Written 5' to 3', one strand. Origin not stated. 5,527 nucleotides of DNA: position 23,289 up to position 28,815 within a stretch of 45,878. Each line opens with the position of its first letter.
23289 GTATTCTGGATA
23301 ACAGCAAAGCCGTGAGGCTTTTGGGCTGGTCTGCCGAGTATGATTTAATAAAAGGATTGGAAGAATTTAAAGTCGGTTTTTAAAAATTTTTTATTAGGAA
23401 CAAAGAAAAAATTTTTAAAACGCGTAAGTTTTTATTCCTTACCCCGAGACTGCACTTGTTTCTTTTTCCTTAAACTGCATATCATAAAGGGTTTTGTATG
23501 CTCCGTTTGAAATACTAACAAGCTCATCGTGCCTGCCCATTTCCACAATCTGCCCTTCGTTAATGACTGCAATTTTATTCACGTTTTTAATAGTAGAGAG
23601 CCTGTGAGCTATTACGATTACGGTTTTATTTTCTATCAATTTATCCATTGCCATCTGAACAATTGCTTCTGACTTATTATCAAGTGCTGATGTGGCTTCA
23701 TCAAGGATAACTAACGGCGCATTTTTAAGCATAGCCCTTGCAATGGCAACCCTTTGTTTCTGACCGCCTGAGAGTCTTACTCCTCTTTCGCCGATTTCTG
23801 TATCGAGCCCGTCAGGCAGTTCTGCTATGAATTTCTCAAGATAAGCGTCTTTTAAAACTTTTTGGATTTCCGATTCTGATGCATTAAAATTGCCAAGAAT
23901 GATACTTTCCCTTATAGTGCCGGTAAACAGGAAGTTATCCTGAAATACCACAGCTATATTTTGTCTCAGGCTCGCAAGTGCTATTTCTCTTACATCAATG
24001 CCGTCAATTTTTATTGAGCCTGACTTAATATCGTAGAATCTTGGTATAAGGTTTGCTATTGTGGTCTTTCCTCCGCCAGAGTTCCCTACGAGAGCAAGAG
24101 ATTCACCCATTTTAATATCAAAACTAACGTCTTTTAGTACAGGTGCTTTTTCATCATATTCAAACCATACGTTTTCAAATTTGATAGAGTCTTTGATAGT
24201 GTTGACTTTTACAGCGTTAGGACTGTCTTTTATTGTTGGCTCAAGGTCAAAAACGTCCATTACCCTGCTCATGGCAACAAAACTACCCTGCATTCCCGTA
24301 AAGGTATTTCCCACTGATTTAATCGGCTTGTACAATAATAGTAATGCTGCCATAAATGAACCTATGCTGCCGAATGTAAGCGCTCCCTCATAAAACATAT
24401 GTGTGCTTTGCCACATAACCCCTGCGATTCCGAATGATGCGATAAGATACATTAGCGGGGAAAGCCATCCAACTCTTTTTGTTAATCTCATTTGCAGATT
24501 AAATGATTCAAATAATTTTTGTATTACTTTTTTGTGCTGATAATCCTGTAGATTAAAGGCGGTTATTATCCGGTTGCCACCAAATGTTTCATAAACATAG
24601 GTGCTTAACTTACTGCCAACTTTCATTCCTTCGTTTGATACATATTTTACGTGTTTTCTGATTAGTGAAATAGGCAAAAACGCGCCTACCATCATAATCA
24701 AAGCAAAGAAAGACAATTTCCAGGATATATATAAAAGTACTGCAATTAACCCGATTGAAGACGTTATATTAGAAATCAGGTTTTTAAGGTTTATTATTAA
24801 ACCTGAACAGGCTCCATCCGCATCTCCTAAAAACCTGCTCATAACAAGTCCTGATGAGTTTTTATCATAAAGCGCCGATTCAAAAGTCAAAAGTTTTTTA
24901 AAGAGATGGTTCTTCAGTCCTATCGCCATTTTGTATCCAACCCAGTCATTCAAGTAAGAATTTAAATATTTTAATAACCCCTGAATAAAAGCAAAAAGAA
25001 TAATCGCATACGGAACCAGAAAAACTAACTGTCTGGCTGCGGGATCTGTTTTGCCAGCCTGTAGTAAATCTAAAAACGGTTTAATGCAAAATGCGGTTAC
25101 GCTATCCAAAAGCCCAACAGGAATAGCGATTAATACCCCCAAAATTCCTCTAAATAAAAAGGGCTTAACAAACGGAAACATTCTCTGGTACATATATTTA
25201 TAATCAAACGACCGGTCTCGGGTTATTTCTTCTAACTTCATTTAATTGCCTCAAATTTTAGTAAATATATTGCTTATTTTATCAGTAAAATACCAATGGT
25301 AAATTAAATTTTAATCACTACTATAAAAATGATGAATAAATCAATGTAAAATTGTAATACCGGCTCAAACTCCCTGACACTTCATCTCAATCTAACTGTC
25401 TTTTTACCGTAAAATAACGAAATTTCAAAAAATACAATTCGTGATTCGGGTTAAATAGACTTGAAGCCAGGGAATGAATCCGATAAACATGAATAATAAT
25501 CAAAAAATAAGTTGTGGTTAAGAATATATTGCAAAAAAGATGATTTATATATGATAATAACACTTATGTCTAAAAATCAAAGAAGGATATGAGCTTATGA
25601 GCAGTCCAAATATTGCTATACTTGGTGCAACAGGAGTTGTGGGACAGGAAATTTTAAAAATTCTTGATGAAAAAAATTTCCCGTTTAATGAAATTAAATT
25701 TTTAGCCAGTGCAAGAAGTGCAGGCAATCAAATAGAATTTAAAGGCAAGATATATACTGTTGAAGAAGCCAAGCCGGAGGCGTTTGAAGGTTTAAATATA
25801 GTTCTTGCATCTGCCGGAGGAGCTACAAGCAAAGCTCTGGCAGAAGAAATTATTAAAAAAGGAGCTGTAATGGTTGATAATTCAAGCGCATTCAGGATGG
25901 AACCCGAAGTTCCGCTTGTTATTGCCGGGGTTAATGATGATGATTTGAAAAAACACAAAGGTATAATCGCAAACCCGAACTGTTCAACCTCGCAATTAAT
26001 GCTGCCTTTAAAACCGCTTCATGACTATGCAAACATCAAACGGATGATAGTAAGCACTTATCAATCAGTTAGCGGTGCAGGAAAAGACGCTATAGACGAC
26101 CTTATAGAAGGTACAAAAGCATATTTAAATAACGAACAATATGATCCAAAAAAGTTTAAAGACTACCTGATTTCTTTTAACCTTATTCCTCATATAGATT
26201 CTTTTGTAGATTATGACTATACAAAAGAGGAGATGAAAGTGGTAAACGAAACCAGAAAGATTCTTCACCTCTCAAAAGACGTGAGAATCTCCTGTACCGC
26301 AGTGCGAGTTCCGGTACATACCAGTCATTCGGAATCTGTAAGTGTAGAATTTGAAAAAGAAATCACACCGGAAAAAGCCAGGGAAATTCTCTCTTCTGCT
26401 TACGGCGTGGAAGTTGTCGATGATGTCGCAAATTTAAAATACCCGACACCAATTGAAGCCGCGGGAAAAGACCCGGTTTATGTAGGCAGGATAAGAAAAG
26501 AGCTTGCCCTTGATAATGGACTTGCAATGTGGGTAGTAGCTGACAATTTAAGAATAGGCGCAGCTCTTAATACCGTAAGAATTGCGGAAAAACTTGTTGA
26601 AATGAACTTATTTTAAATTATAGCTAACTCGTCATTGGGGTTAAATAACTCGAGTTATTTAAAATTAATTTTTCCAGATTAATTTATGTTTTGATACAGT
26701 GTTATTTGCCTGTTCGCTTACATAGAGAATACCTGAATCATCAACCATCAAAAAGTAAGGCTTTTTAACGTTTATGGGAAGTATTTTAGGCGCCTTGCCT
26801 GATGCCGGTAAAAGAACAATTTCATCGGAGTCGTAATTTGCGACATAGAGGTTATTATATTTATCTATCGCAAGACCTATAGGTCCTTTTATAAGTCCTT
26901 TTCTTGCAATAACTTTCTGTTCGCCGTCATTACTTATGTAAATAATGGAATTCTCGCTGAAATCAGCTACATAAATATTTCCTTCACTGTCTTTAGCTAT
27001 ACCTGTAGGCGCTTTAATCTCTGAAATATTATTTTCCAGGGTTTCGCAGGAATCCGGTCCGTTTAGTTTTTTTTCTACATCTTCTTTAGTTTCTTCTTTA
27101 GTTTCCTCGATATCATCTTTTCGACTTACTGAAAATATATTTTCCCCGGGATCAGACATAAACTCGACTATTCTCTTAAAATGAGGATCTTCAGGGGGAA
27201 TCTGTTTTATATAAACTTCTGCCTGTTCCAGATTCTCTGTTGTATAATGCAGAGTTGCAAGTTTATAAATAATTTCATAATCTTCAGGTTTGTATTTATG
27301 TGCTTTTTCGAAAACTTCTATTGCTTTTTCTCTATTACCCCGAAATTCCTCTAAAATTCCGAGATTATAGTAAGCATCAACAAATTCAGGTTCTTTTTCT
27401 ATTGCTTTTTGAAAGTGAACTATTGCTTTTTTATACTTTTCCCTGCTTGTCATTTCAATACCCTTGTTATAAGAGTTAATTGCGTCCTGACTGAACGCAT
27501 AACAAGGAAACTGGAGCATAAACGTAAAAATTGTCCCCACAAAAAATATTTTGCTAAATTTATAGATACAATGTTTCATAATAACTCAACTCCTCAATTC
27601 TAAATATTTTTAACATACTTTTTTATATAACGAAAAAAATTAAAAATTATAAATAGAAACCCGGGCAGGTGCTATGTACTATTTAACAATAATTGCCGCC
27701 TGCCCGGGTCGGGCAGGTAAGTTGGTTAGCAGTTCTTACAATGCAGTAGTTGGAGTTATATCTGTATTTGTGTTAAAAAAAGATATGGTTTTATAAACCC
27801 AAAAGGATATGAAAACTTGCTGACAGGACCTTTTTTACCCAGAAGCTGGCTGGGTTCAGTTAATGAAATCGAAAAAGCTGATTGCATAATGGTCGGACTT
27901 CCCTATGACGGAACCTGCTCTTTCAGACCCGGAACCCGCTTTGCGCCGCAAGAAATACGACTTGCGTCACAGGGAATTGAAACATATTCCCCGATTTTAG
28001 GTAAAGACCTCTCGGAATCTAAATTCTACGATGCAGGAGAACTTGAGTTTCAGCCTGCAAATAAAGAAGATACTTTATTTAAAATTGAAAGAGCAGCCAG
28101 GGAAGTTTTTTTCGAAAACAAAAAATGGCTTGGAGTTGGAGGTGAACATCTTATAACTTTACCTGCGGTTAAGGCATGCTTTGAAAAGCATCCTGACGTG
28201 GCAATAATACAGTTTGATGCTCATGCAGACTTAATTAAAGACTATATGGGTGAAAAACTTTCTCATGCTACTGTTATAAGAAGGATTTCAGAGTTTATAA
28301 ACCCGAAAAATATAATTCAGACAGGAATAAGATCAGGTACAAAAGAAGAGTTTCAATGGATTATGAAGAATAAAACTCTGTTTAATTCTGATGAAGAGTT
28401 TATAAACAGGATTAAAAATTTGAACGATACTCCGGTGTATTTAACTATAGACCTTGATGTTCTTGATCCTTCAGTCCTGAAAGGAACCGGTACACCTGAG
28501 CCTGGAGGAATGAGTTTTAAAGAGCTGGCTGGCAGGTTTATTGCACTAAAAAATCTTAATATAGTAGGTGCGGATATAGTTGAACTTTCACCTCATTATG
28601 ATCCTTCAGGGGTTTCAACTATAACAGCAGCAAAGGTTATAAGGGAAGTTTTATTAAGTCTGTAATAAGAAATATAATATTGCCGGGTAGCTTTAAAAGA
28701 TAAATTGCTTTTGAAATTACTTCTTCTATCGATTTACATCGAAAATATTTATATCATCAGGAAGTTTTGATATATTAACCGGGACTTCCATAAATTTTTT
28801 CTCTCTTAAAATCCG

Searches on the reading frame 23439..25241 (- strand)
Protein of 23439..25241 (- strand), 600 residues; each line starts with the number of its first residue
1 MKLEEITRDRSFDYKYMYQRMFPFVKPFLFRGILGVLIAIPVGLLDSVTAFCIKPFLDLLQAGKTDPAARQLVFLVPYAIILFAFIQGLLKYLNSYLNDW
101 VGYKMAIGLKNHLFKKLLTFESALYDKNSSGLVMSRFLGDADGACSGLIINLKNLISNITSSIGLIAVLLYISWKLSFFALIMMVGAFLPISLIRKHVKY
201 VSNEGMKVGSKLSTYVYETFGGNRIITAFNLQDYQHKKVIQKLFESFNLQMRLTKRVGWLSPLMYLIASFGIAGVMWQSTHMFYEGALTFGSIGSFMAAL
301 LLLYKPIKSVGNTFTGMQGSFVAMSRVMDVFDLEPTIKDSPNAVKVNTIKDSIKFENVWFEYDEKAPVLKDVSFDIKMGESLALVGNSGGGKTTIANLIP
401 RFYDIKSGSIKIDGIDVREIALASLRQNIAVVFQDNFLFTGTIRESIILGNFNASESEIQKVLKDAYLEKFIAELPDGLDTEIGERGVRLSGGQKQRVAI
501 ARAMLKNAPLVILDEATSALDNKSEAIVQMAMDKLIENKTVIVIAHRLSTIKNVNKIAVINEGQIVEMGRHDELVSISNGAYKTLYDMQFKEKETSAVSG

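Call 12: search_protein_families(library=pfam, proteins=[window:23439-25241:-])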
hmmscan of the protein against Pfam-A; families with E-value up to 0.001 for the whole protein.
window:23439-25241:- (600 aa): 4 families
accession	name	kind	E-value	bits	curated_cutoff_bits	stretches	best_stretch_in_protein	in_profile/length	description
PF00005.33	ABC_tran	-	1.8e-33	116.5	25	1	369-518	1-137/137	ABC transporter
PF00664.28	ABC_membrane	-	3.3e-32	112.7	28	1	33-304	2-271/274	ABC transporter transmembrane region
PF02463.25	SMC_N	-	2e-10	40.9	40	1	240-560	123-211/220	RecF/RecN/SMC N terminal domain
PF09818.15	ABC_ATPase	-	0.00029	20.4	23.2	1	456-559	125-226/283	P-loop domain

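Call 79: find_homologous_proteins(query=window:23439-25241:-, max_evalue=1e-150)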
Query window:23439-25241:- (600 aa): 6717 proteins with E <= 1e-150 among 8000 candidates; the best 120 are listed.
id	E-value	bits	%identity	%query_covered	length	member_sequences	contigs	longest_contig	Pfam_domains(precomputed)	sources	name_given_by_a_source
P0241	0.0e+0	1313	100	100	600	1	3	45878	PF00005.34,PF02463.26,PF00664.29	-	-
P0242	0.0e+0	1070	79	99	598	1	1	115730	PF09818.16,PF00005.34,PF02463.26,PF00664.29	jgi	-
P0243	0.0e+0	1010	71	99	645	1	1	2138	PF00005.34,PF02463.26,PF00664.29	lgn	-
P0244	3.2e-295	998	70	99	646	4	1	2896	PF09818.16,PF00005.34,PF02463.26,PF00664.29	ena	-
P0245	2.7e-294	995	71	100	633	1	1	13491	PF09818.16,PF00005.34,PF02463.26,PF00664.29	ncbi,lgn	-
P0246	5.7e-294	994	70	99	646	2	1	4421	PF00005.34,PF02463.26,PF00664.29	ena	-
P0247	2.8e-293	992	70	99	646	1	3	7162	PF09818.16,PF00005.34,PF02463.26,PF00664.29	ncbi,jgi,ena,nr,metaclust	ncbi:MAG: hypothetical protein A2Y25_10105 [Candidatus Melainabacteria bacterium GWF2_37_15]|nr:MAG:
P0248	4.5e-292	988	72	99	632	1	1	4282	PF00005.34,PF02463.26,PF00664.29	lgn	-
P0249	1.8e-291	986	72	100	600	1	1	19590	PF00005.34,PF02463.26,PF00664.29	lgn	-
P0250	1.0e-289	980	67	100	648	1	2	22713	PF00005.34,PF02463.26,PF00664.29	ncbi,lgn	-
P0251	1.8e-289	979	70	99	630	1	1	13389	PF00005.34,PF02463.26,PF00664.29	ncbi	-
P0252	9.0e-279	944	69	99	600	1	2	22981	PF00005.34,PF02463.26,PF00664.29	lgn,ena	-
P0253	1.6e-278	943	69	99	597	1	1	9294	PF00005.34,PF02463.26,PF00664.29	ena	-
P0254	5.8e-272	921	67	99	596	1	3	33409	PF00005.34,PF02463.26,PF00664.29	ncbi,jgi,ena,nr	ncbi:MAG TPA: ATP-binding cassette domain-containing protein [Candidatus Gastranaerophilales bacteri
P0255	5.0e-270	915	67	99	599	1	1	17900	PF00005.34,PF02463.26,PF00664.29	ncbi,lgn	-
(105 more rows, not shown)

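Call 81: find_encoding_contigs(protein=P0242, flank=10000, max_places=2)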
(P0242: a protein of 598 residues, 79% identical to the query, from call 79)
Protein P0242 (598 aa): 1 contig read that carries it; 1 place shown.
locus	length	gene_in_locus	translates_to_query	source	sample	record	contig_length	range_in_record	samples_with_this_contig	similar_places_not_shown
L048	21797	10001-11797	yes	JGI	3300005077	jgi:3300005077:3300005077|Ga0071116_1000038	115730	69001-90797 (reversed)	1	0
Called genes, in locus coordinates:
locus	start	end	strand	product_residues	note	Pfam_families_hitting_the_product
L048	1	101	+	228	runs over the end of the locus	PF00551:Formyl_trans_N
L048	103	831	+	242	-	PF08889:WbqC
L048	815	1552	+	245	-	PF04989:RMNT_CmcI, PF13578:Methyltransf_24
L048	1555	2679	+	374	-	PF01041:DegT_DnrJ_EryC1, PF00155:Aminotran_1_2 (weak), PF01212:Beta_elim_lyase (faint), PF00266:Aminotran_5 (faint)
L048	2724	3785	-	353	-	PF00395:SLH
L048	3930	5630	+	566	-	PF14559:TPR_19 (weak), PF12569:NatA_aux_su (weak), PF23914:TPR_CcmH_CycH (weak), PF13424:TPR_12 (weak), PF13432:TPR_16 (weak), PF17874:TPR_MalT (weak), PF13414:TPR_11, PF00515:TPR_1, +21 more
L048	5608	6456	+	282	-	PF13103:TonB_2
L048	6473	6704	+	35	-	-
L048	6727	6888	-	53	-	-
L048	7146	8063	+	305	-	PF00535:Glycos_transf_2, PF13641:Glyco_tranf_2_3, PF13632:Glyco_trans_2_3 (weak)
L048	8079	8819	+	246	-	PF02585:PIG-L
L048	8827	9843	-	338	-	PF13480:Acetyltransf_6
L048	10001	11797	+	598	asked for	PF00664:ABC_membrane, PF02463:SMC_N, PF00005:ABC_tran, PF09818:ABC_ATPase (faint)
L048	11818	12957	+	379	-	PF02350:Epimerase_2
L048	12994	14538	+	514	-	PF00535:Glycos_transf_2 (weak)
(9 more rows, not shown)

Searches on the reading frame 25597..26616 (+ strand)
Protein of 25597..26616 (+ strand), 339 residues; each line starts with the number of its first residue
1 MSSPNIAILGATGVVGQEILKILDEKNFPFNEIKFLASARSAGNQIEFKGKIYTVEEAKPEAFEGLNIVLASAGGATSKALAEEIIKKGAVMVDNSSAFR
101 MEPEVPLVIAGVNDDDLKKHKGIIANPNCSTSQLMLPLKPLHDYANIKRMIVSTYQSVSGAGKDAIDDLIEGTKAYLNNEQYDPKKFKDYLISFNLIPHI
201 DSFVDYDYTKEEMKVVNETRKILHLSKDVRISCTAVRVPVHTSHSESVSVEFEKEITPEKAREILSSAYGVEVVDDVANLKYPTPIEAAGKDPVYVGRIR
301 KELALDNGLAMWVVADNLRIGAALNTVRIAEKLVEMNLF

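Call 59: search_protein_families(library=pfam, proteins=[window:25597-26616:+])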
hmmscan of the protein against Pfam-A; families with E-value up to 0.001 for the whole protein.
window:25597-26616:+ (339 aa): 4 families
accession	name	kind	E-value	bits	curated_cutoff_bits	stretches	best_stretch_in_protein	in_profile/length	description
PF02774.23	Semialdhyde_dhC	-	3.9e-52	177.5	26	1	138-319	1-183/184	Semialdehyde dehydrogenase, dimerisation domain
PF01118.30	Semialdhyde_dh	-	3.1e-33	115.2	26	1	5-119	1-120/121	Semialdehyde dehydrogenase, NAD binding domain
PF22698.1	Semialdhyde_dhC_1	-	0.00015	22.1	27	0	223-297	70-147/165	Semialdehyde dehydrogenase, dimerisation domain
PF01479.30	S4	-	0.0002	21.5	22.8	1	66-96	3-33/48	S4 domain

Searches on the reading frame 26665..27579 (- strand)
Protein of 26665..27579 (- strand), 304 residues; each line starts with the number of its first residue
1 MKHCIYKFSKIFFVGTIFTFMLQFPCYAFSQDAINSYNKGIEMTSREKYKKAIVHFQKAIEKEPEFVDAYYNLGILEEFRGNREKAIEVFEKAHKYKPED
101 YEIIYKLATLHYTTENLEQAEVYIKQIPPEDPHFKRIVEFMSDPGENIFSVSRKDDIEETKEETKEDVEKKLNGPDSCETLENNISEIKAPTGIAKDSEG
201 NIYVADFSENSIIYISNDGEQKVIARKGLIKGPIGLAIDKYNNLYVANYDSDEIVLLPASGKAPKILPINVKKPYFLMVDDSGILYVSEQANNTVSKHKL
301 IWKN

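Call 59: search_protein_families(library=pfam, proteins=[window:26665-27579:-])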
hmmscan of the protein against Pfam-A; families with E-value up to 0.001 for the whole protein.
window:26665-27579:- (304 aa): 21 families
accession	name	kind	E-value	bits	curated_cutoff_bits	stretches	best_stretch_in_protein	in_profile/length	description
PF13414.12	TPR_11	-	2.7e-15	56.2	26.8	1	45-75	6-36/42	TPR repeat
PF14559.12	TPR_19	-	1.3e-14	54.7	25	2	81-134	5-58/68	Tetratricopeptide repeat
PF00515.34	TPR_1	-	2.6e-13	49.6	27.8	2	67-100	1-34/34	Tetratricopeptide repeat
PF07719.23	TPR_2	-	2.1e-12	46.6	27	1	68-100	2-34/34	Tetratricopeptide repeat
PF13181.12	TPR_8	-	4.8e-08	33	25.7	1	68-99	2-33/34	Tetratricopeptide repeat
PF13431.12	TPR_17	-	5.2e-08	33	24.4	1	56-87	2-33/34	Tetratricopeptide repeat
PF01436.27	NHL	-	1.5e-07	31.5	20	0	191-211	4-23/28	NHL repeat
PF13428.12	TPR_14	-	1.9e-06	28.4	23.5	0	68-110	2-44/44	Tetratricopeptide repeat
PF13432.12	TPR_16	-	2e-06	28.5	32.7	0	47-93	11-57/65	Tetratricopeptide repeat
PF24575.1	TPR_Slam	-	1.9e-05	25.4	35.2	0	33-74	47-88/104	Surface lipoprotein assembly modifier, N-terminal TPR repeats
PF13424.12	TPR_12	-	1.9e-05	25.2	30.1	0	46-95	23-73/77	Tetratricopeptide repeat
PF06739.17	SBBP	-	4e-05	23.9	20.5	0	191-205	15-29/38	Beta-propeller repeat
PF25021.1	TEN_NHL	-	7.6e-05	22.3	27.1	0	225-300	25-101/357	Teneurin NHL domain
PF13174.12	TPR_6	-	8.1e-05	23.5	26.3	0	68-95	1-28/33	Tetratricopeptide repeat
PF24684.1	Vgb_lyase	-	8.1e-05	22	50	1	190-296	56-163/290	Virginiamycin B lyase family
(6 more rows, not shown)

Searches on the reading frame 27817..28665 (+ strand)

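Call 59: search_protein_families(library=pfam, proteins=[window:27817-28665:+])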
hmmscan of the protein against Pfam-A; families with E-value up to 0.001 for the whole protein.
window:27817-28665:+ (282 aa): 1 family
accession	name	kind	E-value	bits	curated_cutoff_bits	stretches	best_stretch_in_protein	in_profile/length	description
PF00491.26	Arginase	-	2.2e-75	254.2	22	1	22-279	2-278/280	Arginase family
